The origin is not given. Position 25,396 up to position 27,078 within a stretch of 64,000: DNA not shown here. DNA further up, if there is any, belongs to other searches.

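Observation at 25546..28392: Methyltransferase-HNH fusion plus ApeA/HEPN gene inserted between rseP and ispG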

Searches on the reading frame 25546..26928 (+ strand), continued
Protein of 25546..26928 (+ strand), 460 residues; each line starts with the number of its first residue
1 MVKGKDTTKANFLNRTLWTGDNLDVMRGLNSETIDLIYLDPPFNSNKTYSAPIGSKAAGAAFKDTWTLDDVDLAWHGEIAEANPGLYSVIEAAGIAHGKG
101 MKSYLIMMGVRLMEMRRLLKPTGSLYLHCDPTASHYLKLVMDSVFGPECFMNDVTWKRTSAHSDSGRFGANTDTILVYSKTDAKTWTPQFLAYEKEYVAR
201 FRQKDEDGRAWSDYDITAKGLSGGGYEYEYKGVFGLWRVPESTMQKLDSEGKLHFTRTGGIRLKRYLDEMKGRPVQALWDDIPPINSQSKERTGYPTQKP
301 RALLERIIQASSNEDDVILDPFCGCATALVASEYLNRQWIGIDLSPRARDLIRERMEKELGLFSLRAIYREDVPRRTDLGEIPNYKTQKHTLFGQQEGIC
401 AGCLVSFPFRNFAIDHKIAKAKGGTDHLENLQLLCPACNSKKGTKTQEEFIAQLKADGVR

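Call 21: search_protein_families(library=pfam, proteins=[L065:6009-7007:+, L056:5939-6946:+, L032:6072-6989:+, L069:8233-9177:-, L025:8956-10839:-, L051:5757-6701:+, L001:1600-2592:+, L013:2962-4710:+, L022:8579-12685:+], max_evalue=0.01)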
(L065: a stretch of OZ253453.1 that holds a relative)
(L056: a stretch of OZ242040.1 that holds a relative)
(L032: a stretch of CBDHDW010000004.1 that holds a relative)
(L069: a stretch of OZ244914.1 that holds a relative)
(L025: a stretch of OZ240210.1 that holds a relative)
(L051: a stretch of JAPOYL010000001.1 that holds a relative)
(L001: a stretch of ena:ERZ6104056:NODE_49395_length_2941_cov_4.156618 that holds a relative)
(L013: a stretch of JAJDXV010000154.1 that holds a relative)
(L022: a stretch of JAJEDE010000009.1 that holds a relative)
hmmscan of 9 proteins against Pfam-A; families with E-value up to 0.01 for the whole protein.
L065:6009-7007:+ (332 aa): 2 families
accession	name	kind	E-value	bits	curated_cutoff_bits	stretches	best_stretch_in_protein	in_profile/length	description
PF12762.13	DDE_Tnp_IS1595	-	4.5e-37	127.9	27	1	161-303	3-153/153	ISXO2-like transposase domain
PF12760.12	Zn_ribbon_IS1595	-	3e-05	24.3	25.4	1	45-91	1-45/46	Transposase zinc-ribbon domain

L056:5939-6946:+ (335 aa): 2 families
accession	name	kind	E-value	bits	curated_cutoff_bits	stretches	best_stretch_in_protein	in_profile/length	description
PF12762.13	DDE_Tnp_IS1595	-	1.3e-38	132.9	27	1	144-293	3-153/153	ISXO2-like transposase domain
PF12760.12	Zn_ribbon_IS1595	-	2e-09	37.7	25.4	1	28-72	2-44/46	Transposase zinc-ribbon domain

L032:6072-6989:+ (305 aa): 2 families
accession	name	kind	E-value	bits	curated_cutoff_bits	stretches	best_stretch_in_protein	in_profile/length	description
PF12762.13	DDE_Tnp_IS1595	-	3.7e-46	157.4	27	1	127-274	1-153/153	ISXO2-like transposase domain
PF12760.12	Zn_ribbon_IS1595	-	1.4e-07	31.8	25.4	1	16-58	1-43/46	Transposase zinc-ribbon domain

L069:8233-9177:- (314 aa): 2 families
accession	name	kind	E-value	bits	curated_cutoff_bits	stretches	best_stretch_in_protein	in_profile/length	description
PF12762.13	DDE_Tnp_IS1595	-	7e-38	130.5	27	1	142-284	4-153/153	ISXO2-like transposase domain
PF12760.12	Zn_ribbon_IS1595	-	3.9e-12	46.4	25.4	1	24-69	1-44/46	Transposase zinc-ribbon domain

L025:8956-10839:- (627 aa): 3 families
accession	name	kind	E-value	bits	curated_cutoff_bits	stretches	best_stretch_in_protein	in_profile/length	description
PF12762.13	DDE_Tnp_IS1595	-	5.7e-39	134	27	1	446-584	3-149/153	ISXO2-like transposase domain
PF01420.25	Methylase_S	-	6.3e-11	43.2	22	1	73-175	61-159/168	Type I restriction modification DNA specificity domain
PF12760.12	Zn_ribbon_IS1595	-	0.0076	16.6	25.4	0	330-375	1-44/46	Transposase zinc-ribbon domain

L051:5757-6701:+ (314 aa): 3 families
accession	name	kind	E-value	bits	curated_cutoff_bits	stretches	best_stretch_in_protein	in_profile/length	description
PF12762.13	DDE_Tnp_IS1595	-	2.2e-32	112.7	27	1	134-275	4-152/153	ISXO2-like transposase domain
PF12760.12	Zn_ribbon_IS1595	-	1e-12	48.3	25.4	1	11-60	2-46/46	Transposase zinc-ribbon domain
PF05129.18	Zn_ribbon_Elf1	-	0.0022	18.5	29.8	1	29-70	24-65/79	Transcription elongation factor Elf1 like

L001:1600-2592:+ (330 aa): 1 family
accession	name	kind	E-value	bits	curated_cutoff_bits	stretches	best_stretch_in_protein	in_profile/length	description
PF14022.11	DUF4238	-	9.9e-27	94.5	27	1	10-254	1-279/281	Protein of unknown function (DUF4238)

L013:2962-4710:+ (582 aa): 3 families
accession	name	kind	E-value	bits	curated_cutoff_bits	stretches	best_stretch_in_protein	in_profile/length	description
PF00884.28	Sulfatase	-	3.8e-55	187.8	25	1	13-332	1-300/301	Sulfatase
PF16347.10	SGSH_C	-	1e-12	48.9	29.3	1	291-420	12-147/154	N-sulphoglucosamine sulphohydrolase, C-terminal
PF01663.27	Phosphodiest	-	0.0022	18.1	23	0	37-267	19-225/342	Type I phosphodiesterase / nucleotide pyrophosphatase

L022:8579-12685:+ (1368 aa): 5 families
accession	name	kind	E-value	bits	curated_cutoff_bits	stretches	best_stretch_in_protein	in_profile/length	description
PF24883.2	NPHP3_N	-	7e-08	33.3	24.8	1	300-462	23-164/164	Nephrocystin 3, N-terminal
PF00004.35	AAA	-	4.7e-06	27.5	21.2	1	303-465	2-113/131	ATPase family associated with various cellular activities (AAA)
PF05729.18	NACHT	-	0.00012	22.4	26.7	0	392-495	54-163/167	NACHT domain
PF13191.12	AAA_16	-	0.0008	20.4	32.6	1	298-463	22-160/167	AAA ATPase domain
PF13401.12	AAA_22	-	0.0013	19.5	27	0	298-447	4-110/130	AAA domain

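Call 23: search_protein_families(library=pfam, proteins=[L017:7478-8053:+, L021:8544-9086:+, L037:8462-8980:+, L058:8414-8866:+, L070:8515-9357:+, L076:1383-2303:+, L079:2080-3123:+, L081:8450-9430:+, L018:8505-10016:-, L026:8378-8791:-], max_evalue=0.01)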
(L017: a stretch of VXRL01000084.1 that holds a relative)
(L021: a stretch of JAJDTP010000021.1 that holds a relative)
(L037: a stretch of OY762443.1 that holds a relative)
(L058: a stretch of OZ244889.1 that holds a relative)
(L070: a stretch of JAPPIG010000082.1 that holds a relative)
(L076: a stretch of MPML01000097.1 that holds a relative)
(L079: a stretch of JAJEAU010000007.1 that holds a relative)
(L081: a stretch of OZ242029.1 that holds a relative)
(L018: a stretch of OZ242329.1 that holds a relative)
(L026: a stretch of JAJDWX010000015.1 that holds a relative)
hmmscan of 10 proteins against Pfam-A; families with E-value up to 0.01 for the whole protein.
L017:7478-8053:+ (192 aa): 0 families

L021:8544-9086:+ (181 aa): 0 families

L037:8462-8980:+ (173 aa): 0 families

L058:8414-8866:+ (151 aa): 0 families

L070:8515-9357:+ (281 aa): 1 family
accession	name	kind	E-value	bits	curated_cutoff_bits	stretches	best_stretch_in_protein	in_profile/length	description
PF10987.13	DUF2806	-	4.2e-20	73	24.5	1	44-251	16-209/221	Protein of unknown function (DUF2806)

L076:1383-2303:+ (307 aa): 2 families
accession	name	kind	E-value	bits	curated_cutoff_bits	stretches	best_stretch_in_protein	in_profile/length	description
PF22809.1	DUF7014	-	1.6e-10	41.5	27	1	185-302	8-131/137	Domain of unknown function (DUF7014)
PF18863.6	AbiJ_NTD4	-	0.002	19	34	1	10-142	3-136/152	AbiJ N-terminal domain 4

L079:2080-3123:+ (348 aa): 0 families

L081:8450-9430:+ (327 aa): 0 families

L018:8505-10016:- (503 aa): 0 families

L026:8378-8791:- (137 aa): 0 families

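Call 24: search_protein_families(library=padloc, proteins=[L017:7478-8053:+, L021:8544-9086:+, L037:8462-8980:+, L058:8414-8866:+, L070:8515-9357:+, L076:1383-2303:+, L079:2080-3123:+, L081:8450-9430:+, L018:8505-10016:-, L022:8579-12682:+], max_evalue=0.01)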
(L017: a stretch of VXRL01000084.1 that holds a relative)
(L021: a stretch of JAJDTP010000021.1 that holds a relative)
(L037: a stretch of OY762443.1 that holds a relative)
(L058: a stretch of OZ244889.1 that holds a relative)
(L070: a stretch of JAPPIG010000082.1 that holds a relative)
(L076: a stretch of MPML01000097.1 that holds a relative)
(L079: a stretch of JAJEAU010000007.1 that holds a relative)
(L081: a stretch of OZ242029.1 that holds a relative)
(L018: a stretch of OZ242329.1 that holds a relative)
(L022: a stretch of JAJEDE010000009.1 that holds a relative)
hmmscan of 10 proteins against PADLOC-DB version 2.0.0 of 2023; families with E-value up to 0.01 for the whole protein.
L017:7478-8053:+ (192 aa): 0 families

L021:8544-9086:+ (181 aa): 0 families

L037:8462-8980:+ (173 aa): 0 families

L058:8414-8866:+ (151 aa): 1 family
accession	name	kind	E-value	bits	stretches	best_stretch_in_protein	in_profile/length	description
PDLC04575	PDC-M32A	-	9.9e-05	19.6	1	23-132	257-359/375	-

L070:8515-9357:+ (281 aa): 0 families

L076:1383-2303:+ (307 aa): 0 families

L079:2080-3123:+ (348 aa): 1 family
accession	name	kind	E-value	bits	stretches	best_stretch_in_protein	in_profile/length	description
PDLC04110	PD-T7-5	-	0.0063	13.7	1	2-77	32-99/346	-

L081:8450-9430:+ (327 aa): 1 family
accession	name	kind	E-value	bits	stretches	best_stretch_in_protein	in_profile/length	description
PDLC04993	PDC-S31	-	1.6e-10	38.7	1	112-234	68-192/245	-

L018:8505-10016:- (503 aa): 0 families

L022:8579-12682:+ (1368 aa): 3 families
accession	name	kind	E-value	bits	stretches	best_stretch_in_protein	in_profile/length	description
PDLC02416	Aga_REase-TIR-PNTD1-PNTD2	-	1.1e-07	28.9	1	5-161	2-128/572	Class I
PDLC05079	PDC-S73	-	7.4e-06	23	1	3-182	1-155/752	-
PDLC02400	Aga_TIR-PNTD1-PNTD2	-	0.0075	12.6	0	5-182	2-152/639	Class I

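Call 33: search_solved_structures(query=A1, max_evalue=0.001, show_alignments=1)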
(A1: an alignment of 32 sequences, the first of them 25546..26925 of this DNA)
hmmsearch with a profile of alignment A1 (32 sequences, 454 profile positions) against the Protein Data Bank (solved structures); distinct sequences matched with E-value up to 0.001: 30.
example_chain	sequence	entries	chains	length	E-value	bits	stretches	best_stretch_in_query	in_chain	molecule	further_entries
6k0w_B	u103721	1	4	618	3.2e-25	91.9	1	6-330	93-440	Adenine specific DNA methyltransferase (Mod)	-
1g60_A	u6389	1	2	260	2.9e-21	78.8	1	245-347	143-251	Adenine-specific Methyltransferase MboIIA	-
9c3u_A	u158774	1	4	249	8.6e-20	74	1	267-351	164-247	Methyltransferase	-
6pbd_A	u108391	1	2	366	1.2e-19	73.5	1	285-354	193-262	Modification methylase CcrMI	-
4zcf_A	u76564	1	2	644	1.2e-19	73.5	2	93-180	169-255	Restriction endonuclease EcoP15I, modification subunit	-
8urk_A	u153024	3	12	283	1.3e-19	73.4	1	266-351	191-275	Methyltransferase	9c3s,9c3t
1nw8_A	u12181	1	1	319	2.7e-16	62.5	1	265-350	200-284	MODIFICATION METHYLASE RSRI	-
1eg2_A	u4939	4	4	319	2.7e-16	62.5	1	265-350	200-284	MODIFICATION METHYLASE RSRI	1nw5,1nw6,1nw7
5hek_A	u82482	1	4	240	2.7e-15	59.2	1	284-354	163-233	Adenine specific DNA methyltransferase (DpnA)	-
5hfj_A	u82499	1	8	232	6.1e-15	58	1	284-350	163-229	Adenine specific DNA methyltransferase (DpnA)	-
2zie_A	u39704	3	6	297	2.5e-14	56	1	266-370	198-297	Putative modification methylase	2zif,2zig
8s9m_A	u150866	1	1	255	4.5e-14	55.1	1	285-355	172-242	DNA cytosine-N4 methyltransferase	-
8s9n_A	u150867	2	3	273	5e-14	55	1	285-355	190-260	DNA cytosine-N4 methyltransferase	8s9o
7dsu_A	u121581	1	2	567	5.2e-13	51.6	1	97-331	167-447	Mbo45V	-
8d2k_A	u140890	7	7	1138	2.5e-08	36.2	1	389-443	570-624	CRISPR-associated endonuclease, Csn1 family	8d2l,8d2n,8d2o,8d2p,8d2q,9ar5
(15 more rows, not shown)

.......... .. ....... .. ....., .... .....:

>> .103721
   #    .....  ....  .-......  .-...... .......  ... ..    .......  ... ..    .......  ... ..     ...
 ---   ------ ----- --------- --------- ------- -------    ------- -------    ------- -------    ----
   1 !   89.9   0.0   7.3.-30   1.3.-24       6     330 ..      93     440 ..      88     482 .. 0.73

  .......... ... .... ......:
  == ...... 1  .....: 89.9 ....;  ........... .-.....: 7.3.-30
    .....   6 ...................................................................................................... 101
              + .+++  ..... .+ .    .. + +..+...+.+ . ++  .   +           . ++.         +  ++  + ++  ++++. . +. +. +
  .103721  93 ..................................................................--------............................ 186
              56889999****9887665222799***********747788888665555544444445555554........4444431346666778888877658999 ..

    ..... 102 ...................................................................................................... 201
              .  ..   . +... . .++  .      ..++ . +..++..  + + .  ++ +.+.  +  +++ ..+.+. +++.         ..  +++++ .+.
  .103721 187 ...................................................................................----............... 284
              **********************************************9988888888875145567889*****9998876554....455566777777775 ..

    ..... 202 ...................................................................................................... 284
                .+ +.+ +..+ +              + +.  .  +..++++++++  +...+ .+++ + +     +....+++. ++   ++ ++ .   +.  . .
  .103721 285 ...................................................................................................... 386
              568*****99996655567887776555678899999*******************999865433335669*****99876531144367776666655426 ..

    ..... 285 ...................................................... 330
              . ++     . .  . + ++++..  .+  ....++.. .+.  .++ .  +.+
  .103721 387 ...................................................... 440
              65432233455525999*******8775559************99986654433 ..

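Call 38: search_protein_families(library=pfam, proteins=[L073:6989-8572:+, L068:6665-8602:+, L074:6980-8608:+, L080:7007-8626:+, L008:12039-13730:-, L048:8395-9183:+, L048:11373-12716:-, L021:6665-8464:+], max_evalue=0.01)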
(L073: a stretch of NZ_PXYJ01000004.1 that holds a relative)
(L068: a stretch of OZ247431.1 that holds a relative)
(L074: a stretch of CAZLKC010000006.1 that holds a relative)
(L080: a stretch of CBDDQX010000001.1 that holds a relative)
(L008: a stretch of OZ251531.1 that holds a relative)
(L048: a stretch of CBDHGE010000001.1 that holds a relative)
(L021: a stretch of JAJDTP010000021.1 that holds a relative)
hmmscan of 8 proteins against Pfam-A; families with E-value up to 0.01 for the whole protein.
L073:6989-8572:+ (528 aa): 7 families
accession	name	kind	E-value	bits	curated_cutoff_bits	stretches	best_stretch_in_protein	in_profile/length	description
PF01555.25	N6_N4_Mtase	-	1.9e-44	152.7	26.7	1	23-348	1-218/221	DNA methylase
PF04471.18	Mrr_cat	-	5.2e-09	36.7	21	1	402-473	29-99/115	Restriction endonuclease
PF22722.2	NA-iREase1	-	9.2e-08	32.5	27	1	401-496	19-104/106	NACHT-associated inactive Restriction Endonuclease 1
PF02086.21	MethyltransfD12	-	0.00016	21.9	22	0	10-41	164-197/253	D12 class N6 adenine-specific DNA methyltransferase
PF03602.21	Cons_hypoth95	-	0.0012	19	24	0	6-40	96-131/182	Conserved hypothetical protein 95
PF13847.12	Methyltransf_31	-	0.0014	18.8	27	0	310-358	2-53/145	Methyltransferase domain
PF13649.12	Methyltransf_25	-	0.0069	17.5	27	0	315-364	1-52/97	Methyltransferase domain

L068:6665-8602:+ (646 aa): 9 families
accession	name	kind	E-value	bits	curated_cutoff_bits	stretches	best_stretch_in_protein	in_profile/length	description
PF01555.25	N6_N4_Mtase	-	7.4e-46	157.3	26.7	1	131-453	1-215/221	DNA methylase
PF22722.2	NA-iREase1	-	3.9e-09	36.9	27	1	514-609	19-102/106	NACHT-associated inactive Restriction Endonuclease 1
PF04471.18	Mrr_cat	-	6.7e-08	33.1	21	1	514-585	28-98/115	Restriction endonuclease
PF02086.21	MethyltransfD12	-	0.00028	21.2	22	0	127-165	172-213/253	D12 class N6 adenine-specific DNA methyltransferase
PF13847.12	Methyltransf_31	-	0.00091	19.4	27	0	418-462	2-49/145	Methyltransferase domain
PF03602.21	Cons_hypoth95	-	0.00099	19.3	24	0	112-150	94-133/182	Conserved hypothetical protein 95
PF14280.11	DUF4365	-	0.0035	17.8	24.3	1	519-547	27-56/139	Domain of unknown function (DUF4365)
PF13649.12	Methyltransf_25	-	0.0041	18.2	27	0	423-463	1-43/97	Methyltransferase domain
PF08241.18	Methyltransf_11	-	0.0081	17.2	21.2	0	206-231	69-94/95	Methyltransferase domain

L074:6980-8608:+ (543 aa): 10 families
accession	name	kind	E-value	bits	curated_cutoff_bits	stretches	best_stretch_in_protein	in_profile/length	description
PF01555.25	N6_N4_Mtase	-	6.5e-47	160.7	26.7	1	26-346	1-213/221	DNA methylase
PF22722.2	NA-iREase1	-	2.2e-11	44.1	27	1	409-509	18-106/106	NACHT-associated inactive Restriction Endonuclease 1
PF04471.18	Mrr_cat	-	3.2e-09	37.3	21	1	393-480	8-97/115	Restriction endonuclease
PF02086.21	MethyltransfD12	-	0.00027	21.2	22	0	23-60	173-213/253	D12 class N6 adenine-specific DNA methyltransferase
PF13847.12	Methyltransf_31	-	0.00027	21.1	27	1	313-360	2-52/145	Methyltransferase domain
PF03602.21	Cons_hypoth95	-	0.004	17.3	24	0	16-45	103-133/182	Conserved hypothetical protein 95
PF08241.18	Methyltransf_11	-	0.0041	18.1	21.2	0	102-126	70-94/95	Methyltransferase domain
PF13649.12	Methyltransf_25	-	0.0052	17.9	27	0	318-358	1-43/97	Methyltransferase domain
PF09903.14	DUF2130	-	0.007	16.1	26.7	0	406-474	58-130/255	Uncharacterized protein conserved in bacteria (DUF2130)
PF14280.11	DUF4365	-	0.0087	16.6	24.3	0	413-444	25-57/139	Domain of unknown function (DUF4365)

L080:7007-8626:+ (540 aa): 3 families
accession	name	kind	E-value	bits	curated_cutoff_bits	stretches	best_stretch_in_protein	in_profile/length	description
PF01555.25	N6_N4_Mtase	-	2.6e-42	145.7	26.7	1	28-359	1-217/221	DNA methylase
PF04471.18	Mrr_cat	-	5.1e-05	23.8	21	1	408-486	18-96/115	Restriction endonuclease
PF05724.17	TPMT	-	0.008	16.3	26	0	299-362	12-76/218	Thiopurine S-methyltransferase (TPMT)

L008:12039-13730:- (563 aa): 5 families
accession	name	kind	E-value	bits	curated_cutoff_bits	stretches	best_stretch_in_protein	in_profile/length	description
PF01555.25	N6_N4_Mtase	-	5e-46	157.8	26.7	1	26-374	1-218/221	DNA methylase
PF22722.2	NA-iREase1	-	5e-08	33.3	27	1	432-504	18-89/106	NACHT-associated inactive Restriction Endonuclease 1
PF04471.18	Mrr_cat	-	5.4e-07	30.2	21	1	431-504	26-98/115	Restriction endonuclease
PF14280.11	DUF4365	-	0.0021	18.5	24.3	1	431-468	21-58/139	Domain of unknown function (DUF4365)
PF02086.21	MethyltransfD12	-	0.0025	18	22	0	22-44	172-197/253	D12 class N6 adenine-specific DNA methyltransferase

L048:8395-9183:+ (263 aa): 1 family
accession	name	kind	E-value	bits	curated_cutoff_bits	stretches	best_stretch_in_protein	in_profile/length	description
PF06452.16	CBM9_1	-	1.5e-14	54.8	23.4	1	50-227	1-167/185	Carbohydrate family 9 binding domain-like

L048:11373-12716:- (448 aa): 2 families
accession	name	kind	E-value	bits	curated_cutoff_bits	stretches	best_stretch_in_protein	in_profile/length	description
PF18862.6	ApeA_NTD1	-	6.7e-43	147.6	25.5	1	10-285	3-271/271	ApeA N-terminal domain 1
PF18739.6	HEPN_Apea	-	2.4e-34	119.1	24.4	1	315-443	1-136/136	Apea-like HEPN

L021:6665-8464:+ (600 aa): 7 families
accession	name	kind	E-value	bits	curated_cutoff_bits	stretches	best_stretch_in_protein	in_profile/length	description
PF01555.25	N6_N4_Mtase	-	4.2e-42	145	26.7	1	139-490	1-220/221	DNA methylase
PF01844.29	HNH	-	4e-14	52.9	21.4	1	539-584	1-47/47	HNH endonuclease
PF14279.12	HNH_5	-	1e-11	45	27.5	1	539-590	1-52/56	HNH endonuclease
PF13395.12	HNH_4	-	0.00047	20.5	22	1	551-584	18-51/54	HNH endonuclease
PF02086.21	MethyltransfD12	-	0.0021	18.3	22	0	134-152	171-189/253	D12 class N6 adenine-specific DNA methyltransferase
PF02945.21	Endonuclease_7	-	0.0026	18.1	23.6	1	525-583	13-65/82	Recombination endonuclease VII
PF03602.21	Cons_hypoth95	-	0.0036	17.4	24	0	126-153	99-128/182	Conserved hypothetical protein 95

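Call 39: find_encoding_contigs(protein=P0004, flank=10000, max_places=4)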
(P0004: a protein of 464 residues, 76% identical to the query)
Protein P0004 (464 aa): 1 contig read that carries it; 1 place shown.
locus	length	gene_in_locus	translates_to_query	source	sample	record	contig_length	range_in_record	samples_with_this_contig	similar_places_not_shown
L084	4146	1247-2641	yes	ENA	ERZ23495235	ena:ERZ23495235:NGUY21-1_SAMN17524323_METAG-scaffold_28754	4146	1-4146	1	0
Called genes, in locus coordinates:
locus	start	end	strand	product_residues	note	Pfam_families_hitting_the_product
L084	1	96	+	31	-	?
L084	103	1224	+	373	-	PF02163:Peptidase_M50, PF00595:PDZ (faint), PF13180:PDZ_2 (weak), PF17820:PDZ_6 (weak)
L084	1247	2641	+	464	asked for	PF01555:N6_N4_Mtase, PF01844:HNH, PF14279:HNH_5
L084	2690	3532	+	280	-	-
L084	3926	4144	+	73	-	?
